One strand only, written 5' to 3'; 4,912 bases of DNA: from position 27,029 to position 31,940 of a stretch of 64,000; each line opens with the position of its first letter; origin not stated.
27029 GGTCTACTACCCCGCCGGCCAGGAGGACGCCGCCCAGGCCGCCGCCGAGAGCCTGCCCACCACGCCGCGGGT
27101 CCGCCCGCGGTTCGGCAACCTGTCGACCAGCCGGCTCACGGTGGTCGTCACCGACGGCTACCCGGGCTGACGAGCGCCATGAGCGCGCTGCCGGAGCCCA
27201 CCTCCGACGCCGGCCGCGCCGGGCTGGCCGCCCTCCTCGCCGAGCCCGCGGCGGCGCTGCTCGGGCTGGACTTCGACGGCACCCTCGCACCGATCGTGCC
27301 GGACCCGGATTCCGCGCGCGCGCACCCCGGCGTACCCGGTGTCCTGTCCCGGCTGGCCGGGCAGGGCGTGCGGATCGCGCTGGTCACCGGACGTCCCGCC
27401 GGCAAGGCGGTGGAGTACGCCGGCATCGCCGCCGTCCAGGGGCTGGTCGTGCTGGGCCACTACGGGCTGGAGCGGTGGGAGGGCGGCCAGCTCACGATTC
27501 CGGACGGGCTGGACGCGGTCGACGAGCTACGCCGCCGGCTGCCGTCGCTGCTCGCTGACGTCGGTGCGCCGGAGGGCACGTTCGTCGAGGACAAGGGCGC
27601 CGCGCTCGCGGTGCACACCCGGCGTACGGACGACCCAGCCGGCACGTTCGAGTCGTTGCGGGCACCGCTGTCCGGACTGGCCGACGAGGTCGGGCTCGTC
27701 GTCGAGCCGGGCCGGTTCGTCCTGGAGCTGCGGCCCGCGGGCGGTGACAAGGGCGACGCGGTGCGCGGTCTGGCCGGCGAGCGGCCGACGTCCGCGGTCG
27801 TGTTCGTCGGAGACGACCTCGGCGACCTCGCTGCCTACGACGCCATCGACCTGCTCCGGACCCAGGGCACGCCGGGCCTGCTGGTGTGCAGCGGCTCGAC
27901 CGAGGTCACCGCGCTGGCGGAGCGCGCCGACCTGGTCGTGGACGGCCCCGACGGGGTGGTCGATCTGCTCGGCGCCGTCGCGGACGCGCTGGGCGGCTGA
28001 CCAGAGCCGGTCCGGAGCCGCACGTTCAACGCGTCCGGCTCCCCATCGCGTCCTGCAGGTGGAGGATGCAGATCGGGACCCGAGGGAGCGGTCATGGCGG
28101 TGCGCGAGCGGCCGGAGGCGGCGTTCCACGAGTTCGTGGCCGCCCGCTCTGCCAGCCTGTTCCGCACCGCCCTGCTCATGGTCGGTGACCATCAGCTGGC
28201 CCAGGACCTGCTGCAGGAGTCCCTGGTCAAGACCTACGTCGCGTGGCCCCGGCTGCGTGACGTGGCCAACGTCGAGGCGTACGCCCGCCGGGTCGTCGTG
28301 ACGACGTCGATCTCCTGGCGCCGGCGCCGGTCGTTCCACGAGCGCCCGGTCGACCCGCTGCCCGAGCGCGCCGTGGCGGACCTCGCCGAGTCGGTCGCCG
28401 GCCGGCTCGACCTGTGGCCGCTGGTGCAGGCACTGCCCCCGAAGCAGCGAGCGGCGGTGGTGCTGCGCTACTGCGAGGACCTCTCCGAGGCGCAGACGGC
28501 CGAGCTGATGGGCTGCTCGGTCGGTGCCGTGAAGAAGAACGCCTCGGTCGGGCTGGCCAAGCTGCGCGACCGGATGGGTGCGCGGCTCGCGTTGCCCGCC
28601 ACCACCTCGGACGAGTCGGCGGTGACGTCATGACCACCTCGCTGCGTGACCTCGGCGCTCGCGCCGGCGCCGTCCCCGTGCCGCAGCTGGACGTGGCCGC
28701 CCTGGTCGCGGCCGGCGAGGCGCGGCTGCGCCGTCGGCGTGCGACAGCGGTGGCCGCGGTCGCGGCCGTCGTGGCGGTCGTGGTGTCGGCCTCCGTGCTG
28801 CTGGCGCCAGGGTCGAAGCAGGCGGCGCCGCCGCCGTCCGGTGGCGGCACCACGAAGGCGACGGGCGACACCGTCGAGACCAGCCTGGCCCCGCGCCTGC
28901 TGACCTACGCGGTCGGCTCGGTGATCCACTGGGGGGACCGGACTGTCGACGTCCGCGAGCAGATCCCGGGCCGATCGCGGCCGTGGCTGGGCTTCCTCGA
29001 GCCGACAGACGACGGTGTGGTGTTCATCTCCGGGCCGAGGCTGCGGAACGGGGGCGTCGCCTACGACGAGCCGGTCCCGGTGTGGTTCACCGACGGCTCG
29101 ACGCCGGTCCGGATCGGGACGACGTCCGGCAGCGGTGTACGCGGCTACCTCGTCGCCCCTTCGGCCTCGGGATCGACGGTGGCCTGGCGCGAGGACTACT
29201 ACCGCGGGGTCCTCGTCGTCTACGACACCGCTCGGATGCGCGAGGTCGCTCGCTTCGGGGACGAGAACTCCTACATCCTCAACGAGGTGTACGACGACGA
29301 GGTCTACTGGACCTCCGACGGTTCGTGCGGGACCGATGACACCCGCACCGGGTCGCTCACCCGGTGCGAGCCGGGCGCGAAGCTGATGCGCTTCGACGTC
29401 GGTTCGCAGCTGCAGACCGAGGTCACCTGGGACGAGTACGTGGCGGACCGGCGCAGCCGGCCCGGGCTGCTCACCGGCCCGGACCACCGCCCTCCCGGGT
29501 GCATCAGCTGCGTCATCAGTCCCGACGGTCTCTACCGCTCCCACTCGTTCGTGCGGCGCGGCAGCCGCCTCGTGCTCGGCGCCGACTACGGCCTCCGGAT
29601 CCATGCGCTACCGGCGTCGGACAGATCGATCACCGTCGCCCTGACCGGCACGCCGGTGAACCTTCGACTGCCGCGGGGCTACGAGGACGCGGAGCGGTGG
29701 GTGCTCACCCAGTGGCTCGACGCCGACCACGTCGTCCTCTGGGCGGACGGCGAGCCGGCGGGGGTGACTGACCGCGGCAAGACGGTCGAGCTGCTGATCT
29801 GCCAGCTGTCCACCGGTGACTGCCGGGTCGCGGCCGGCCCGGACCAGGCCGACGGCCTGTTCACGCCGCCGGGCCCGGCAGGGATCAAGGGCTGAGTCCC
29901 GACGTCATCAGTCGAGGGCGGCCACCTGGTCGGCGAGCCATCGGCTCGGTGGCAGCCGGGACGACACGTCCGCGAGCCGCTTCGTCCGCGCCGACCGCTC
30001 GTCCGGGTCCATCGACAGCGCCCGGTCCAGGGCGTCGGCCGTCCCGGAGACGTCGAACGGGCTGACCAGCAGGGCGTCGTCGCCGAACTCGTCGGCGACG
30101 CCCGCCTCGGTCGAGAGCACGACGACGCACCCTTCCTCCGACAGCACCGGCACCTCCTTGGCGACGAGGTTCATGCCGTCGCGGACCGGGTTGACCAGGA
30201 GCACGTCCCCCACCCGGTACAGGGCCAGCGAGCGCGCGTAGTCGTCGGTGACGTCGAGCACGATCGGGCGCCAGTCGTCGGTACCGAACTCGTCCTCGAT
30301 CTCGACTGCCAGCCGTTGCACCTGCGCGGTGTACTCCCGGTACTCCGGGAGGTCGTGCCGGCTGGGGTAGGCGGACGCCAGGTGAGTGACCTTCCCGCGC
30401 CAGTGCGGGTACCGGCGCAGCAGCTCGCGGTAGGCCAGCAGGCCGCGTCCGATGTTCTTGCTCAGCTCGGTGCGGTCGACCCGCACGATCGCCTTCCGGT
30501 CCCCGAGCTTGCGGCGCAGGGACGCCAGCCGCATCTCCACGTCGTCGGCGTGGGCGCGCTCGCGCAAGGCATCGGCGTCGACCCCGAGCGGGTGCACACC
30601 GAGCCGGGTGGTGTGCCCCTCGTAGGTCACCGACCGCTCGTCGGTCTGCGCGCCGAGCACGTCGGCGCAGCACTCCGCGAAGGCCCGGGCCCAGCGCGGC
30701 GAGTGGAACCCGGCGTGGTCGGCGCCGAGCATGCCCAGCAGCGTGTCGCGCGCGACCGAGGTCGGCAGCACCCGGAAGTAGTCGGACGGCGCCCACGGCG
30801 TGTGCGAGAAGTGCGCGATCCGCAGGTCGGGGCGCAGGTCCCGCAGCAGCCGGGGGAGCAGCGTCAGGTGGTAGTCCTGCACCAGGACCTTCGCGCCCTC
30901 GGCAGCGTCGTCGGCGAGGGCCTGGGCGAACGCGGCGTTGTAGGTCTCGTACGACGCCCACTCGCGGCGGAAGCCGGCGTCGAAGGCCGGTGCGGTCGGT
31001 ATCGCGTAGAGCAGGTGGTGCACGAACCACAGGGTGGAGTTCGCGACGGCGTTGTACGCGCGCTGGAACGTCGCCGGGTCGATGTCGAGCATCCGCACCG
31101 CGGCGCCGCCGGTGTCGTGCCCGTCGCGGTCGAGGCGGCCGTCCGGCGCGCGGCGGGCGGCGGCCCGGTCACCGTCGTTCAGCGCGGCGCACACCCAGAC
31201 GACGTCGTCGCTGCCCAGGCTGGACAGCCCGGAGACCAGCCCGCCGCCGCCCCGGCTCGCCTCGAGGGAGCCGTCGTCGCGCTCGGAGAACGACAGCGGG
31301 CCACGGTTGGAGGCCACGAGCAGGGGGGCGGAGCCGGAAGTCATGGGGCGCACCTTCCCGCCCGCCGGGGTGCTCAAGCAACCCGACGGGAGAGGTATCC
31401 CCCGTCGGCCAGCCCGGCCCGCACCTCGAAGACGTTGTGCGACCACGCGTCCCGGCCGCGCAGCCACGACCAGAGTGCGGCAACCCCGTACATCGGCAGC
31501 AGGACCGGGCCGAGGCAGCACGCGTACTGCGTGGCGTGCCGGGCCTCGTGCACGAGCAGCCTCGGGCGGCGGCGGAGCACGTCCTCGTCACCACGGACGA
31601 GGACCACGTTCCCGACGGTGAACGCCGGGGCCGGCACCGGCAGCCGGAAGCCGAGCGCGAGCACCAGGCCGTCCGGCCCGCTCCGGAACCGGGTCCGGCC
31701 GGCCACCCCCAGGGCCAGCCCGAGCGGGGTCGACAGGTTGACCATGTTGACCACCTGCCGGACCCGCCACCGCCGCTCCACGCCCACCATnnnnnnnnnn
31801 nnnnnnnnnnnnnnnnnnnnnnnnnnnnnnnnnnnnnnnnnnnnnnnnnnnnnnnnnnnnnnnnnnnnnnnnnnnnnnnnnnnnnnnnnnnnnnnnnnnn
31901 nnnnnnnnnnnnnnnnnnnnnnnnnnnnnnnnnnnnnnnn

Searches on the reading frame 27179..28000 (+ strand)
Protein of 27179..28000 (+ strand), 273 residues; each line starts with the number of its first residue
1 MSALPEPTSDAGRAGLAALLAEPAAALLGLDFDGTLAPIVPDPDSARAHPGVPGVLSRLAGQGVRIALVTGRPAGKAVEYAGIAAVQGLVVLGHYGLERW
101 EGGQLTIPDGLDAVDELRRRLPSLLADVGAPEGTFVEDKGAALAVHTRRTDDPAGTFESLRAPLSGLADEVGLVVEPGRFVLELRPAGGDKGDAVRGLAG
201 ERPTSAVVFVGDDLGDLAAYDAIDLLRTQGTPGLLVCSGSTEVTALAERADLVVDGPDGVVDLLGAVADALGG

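Call 38: search_protein_families(library=pfam, proteins=[window:27179-28000:+], max_evalue=0.001)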
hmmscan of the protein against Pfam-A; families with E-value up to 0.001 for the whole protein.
window:27179-28000:+ (273 aa): 1 family
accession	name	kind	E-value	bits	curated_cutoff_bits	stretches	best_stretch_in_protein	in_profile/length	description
PF02358.22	Trehalose_PPase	-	1.3e-23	83.8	27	1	30-232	2-212/235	Trehalose-phosphatase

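Call 57: find_encoding_contigs(protein=window:27179-28000:+, flank=10000, max_places=4)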
Protein window:27179-28000:+ (273 aa): 2 contigs read that carry it; 2 places shown.
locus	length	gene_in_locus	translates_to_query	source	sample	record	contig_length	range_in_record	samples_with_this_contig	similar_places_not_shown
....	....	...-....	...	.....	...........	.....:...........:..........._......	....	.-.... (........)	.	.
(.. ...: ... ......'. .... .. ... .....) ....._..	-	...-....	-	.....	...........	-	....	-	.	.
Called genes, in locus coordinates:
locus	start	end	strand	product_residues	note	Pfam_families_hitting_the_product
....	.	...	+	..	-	?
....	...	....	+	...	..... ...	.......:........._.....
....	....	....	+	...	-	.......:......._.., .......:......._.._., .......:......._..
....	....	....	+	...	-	-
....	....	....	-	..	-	?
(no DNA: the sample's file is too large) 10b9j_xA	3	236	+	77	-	?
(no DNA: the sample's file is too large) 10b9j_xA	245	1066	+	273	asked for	PF02358:Trehalose_PPase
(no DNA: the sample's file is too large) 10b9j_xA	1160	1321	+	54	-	?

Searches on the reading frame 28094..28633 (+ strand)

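Call 38: search_protein_families(library=pfam, proteins=[window:28094-28633:+], max_evalue=0.001)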
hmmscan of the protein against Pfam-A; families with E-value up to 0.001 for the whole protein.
window:28094-28633:+ (179 aa): 5 families
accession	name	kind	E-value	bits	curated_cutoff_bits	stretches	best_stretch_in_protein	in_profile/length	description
PF08281.18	Sigma70_r4_2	-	1.6e-14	53.7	25.7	1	110-157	7-54/54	Sigma-70, region 4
PF04545.22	Sigma70_r4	-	1.1e-08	34.9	24.1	1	112-158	3-49/50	Sigma-70, region 4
PF04542.20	Sigma70_r2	-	1.4e-08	34.8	24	1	21-80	8-69/71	Sigma-70 region 2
PF22233.2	PhyR_sigma-like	-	0.00041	20.5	27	0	112-147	2-37/50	Response regulator PhyR, sigma-like domain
PF13384.12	HTH_23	-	0.00091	19.4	24.6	0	117-147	5-35/50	Homeodomain-like domain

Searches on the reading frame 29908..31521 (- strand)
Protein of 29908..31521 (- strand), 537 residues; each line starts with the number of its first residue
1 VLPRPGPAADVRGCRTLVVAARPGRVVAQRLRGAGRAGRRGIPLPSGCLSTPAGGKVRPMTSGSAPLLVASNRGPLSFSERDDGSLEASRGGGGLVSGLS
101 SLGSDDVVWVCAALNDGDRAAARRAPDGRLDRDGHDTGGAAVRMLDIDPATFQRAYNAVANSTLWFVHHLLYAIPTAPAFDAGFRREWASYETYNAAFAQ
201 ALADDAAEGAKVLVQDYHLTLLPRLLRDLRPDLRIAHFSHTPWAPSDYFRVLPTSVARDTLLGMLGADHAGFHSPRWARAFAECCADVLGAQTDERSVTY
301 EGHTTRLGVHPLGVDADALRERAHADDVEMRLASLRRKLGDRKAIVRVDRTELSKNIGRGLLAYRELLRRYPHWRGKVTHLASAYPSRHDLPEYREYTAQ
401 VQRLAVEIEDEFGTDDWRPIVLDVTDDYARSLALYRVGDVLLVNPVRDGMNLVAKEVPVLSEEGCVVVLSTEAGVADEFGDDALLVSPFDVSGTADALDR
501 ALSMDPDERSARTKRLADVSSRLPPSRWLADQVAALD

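Call 38: search_protein_families(library=pfam, proteins=[window:29908-31521:-], max_evalue=0.001)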
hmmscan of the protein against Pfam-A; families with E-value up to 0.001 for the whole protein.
window:29908-31521:- (537 aa): 1 family
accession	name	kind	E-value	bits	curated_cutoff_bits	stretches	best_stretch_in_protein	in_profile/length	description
PF00982.27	Glyco_transf_20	-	4.3e-103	346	32.5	1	68-534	4-469/473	Glycosyltransferase family 20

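Call 60: find_encoding_contigs(protein=window:29908-31344:-, flank=4000, max_places=10)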
Protein window:29908-31344:- (478 aa): no gene with exactly this product is on record in the collection.

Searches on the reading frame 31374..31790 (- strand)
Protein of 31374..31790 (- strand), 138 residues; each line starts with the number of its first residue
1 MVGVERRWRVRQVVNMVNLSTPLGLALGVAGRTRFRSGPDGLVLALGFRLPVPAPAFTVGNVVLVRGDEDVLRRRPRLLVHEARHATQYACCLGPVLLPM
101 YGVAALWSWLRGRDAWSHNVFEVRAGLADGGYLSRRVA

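Call 58: find_encoding_contigs(protein=window:31374-31790:-, flank=3000, max_places=10)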
Protein window:31374-31790:- (138 aa): no gene with exactly this product is on record in the collection.
